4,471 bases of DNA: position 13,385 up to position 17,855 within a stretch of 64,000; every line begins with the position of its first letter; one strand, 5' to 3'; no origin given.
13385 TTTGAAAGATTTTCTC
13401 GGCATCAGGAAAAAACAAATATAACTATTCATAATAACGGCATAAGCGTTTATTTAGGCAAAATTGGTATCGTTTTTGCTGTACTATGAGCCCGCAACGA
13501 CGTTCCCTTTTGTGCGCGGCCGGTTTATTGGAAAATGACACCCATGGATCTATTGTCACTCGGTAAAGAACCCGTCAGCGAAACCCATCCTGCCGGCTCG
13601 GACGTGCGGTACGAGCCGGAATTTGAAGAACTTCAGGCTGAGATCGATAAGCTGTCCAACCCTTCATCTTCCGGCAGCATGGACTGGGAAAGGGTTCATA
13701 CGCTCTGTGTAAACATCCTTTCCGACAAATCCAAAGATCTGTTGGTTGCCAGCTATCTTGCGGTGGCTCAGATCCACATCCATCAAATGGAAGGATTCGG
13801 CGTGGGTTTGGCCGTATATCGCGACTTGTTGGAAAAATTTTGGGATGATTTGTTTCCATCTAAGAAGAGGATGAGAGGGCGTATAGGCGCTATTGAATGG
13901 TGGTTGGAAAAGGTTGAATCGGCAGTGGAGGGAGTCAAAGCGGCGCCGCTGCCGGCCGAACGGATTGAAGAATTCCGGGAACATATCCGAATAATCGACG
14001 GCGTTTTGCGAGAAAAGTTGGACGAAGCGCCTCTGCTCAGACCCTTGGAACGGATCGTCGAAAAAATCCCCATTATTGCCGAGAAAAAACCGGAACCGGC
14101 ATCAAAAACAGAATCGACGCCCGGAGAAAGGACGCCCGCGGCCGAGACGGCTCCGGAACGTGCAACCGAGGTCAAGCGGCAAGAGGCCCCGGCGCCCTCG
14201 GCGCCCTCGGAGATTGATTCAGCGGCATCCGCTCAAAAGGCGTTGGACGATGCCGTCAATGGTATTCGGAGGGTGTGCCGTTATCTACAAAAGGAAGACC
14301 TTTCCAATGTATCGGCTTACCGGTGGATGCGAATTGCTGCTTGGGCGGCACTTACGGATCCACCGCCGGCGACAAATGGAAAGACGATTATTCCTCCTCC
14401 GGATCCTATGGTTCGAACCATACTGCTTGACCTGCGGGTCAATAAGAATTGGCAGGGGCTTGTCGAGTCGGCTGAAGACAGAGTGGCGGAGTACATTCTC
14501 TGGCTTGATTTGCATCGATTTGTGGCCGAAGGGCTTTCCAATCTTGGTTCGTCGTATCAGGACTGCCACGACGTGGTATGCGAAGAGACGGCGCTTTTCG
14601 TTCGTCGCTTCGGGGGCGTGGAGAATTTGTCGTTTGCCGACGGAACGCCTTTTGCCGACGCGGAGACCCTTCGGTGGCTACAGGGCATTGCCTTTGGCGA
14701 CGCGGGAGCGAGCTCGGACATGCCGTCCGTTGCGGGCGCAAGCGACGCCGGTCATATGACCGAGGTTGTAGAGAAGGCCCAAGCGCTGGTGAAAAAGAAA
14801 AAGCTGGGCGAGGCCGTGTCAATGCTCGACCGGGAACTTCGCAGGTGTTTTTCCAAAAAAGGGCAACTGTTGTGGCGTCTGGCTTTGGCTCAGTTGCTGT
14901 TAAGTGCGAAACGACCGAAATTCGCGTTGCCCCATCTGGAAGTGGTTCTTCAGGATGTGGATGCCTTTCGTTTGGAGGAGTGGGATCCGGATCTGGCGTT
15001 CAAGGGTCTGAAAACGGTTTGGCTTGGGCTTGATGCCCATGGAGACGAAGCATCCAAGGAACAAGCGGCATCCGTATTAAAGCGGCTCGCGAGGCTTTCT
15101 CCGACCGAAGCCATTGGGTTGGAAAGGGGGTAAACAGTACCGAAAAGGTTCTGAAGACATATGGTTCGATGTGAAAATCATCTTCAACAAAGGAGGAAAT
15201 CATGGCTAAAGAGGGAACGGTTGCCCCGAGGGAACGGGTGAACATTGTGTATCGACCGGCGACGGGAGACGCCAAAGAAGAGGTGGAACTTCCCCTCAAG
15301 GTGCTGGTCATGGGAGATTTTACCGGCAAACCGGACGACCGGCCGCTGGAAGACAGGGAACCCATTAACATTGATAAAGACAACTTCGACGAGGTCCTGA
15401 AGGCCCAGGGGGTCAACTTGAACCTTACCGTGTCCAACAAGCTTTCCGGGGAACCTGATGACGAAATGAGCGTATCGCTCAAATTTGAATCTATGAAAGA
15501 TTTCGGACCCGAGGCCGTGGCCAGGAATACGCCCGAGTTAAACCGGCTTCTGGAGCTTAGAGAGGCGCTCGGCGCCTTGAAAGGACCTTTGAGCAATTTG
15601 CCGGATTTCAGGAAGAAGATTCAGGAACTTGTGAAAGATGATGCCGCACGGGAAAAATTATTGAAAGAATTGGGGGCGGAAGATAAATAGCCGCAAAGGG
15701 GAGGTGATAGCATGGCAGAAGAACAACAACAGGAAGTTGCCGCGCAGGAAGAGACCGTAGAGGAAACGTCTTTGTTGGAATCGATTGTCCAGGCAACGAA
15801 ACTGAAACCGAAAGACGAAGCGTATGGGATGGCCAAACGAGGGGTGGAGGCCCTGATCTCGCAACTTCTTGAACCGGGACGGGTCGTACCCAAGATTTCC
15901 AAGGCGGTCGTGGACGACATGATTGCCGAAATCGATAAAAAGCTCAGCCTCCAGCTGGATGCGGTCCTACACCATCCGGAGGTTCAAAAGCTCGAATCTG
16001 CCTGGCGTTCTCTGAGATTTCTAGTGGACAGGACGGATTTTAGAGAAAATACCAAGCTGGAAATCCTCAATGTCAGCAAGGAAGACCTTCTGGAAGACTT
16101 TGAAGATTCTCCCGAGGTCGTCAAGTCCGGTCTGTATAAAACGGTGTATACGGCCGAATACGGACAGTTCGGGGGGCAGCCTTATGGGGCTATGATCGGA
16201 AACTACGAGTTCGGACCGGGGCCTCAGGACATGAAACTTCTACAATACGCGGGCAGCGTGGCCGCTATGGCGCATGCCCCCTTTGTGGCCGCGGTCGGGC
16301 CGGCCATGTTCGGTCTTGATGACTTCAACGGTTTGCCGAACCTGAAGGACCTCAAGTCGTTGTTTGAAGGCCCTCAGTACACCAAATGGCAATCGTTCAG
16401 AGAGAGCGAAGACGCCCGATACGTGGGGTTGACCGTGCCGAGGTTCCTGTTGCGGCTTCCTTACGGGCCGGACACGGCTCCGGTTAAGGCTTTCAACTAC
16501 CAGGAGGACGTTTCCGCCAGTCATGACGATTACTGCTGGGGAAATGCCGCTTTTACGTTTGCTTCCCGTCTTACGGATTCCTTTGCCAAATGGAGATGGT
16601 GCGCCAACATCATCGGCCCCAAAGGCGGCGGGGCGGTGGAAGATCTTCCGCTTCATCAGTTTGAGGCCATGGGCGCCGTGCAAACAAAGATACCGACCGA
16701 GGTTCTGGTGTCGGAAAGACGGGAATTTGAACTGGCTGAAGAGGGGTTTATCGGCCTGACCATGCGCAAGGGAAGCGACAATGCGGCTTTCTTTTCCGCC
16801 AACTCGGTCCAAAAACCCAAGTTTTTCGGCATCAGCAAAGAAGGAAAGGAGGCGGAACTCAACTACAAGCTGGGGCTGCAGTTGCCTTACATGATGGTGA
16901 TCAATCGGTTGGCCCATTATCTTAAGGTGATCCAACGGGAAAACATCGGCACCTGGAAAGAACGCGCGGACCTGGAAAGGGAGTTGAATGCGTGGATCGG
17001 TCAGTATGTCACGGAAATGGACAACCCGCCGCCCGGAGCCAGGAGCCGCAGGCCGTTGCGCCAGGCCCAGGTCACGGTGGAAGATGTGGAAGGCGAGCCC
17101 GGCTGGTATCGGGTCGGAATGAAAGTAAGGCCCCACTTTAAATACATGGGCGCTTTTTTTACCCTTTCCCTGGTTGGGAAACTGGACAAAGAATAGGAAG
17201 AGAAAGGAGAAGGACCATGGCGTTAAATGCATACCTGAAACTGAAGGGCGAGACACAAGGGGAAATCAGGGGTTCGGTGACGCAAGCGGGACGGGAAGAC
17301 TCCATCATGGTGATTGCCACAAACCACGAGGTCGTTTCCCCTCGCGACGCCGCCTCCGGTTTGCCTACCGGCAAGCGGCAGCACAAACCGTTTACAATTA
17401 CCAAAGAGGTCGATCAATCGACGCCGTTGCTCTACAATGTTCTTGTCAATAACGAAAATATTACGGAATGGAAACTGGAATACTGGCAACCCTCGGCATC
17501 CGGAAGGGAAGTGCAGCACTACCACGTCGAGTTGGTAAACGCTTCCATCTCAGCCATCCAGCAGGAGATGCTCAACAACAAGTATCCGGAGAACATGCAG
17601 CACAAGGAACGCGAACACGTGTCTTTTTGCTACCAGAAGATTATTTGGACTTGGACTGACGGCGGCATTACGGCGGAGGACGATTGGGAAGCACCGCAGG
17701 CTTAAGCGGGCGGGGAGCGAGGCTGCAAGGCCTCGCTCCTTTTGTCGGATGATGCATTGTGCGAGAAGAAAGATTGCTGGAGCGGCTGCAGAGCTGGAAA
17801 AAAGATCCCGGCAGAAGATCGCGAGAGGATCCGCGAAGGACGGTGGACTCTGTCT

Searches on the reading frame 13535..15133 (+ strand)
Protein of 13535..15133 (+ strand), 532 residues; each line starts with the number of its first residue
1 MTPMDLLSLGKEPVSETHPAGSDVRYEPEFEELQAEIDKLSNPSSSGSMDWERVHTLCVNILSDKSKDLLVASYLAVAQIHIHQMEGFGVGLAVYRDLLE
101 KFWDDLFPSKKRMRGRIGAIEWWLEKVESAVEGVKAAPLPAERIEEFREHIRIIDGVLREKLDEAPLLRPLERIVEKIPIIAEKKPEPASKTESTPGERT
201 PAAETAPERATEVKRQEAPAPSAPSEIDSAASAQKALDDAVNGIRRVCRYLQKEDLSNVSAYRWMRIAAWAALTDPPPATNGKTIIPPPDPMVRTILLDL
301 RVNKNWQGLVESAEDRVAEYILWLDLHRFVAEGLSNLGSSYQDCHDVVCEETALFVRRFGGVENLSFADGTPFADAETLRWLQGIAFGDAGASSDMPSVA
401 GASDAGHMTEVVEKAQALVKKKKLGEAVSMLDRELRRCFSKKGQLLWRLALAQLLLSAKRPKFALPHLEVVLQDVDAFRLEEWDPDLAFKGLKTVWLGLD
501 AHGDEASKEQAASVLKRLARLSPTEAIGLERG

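Call 46: search_protein_families(library=pfam, proteins=[window:13535-15133:+], max_evalue=0.001)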
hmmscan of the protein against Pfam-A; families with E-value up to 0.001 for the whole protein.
window:13535-15133:+ (532 aa): 2 families
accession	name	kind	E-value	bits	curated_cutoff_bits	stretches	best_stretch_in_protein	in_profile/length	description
PF16989.10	T6SS_VasJ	-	1.6e-65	221.6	26.2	1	239-491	6-251/255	Type VI secretion, EvfE, EvfF, ImpA, BimE, VC_A0119, VasJ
PF06812.17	ImpA_N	-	7.2e-30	104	26.9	1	12-124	2-118/119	ImpA, N-terminal, type VI secretion system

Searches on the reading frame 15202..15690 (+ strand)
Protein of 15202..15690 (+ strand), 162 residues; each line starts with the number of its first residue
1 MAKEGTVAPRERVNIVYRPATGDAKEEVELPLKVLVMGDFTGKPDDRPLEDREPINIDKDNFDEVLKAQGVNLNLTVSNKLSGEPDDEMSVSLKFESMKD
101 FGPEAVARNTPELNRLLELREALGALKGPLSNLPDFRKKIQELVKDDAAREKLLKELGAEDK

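Call 46: search_protein_families(library=pfam, proteins=[window:15202-15690:+], max_evalue=0.001)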
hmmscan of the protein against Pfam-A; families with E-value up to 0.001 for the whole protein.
window:15202-15690:+ (162 aa): 1 family
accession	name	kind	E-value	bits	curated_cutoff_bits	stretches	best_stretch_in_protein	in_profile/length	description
PF05591.17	T6SS_VipA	-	2.1e-57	193.7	24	1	7-157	3-154/155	Type VI secretion system, VipA, VC_A0107 or Hcp2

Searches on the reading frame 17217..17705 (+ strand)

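Call 82: search_protein_families(library=pfam, proteins=[window:17217-17705:+], max_evalue=0.001)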
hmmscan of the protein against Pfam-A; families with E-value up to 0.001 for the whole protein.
window:17217-17705:+ (162 aa): 1 family
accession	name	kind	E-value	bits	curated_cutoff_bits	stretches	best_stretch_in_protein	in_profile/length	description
PF05638.18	T6SS_HCP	-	3.2e-32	112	23.5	1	6-146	1-129/129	Type VI secretion system effector, Hcp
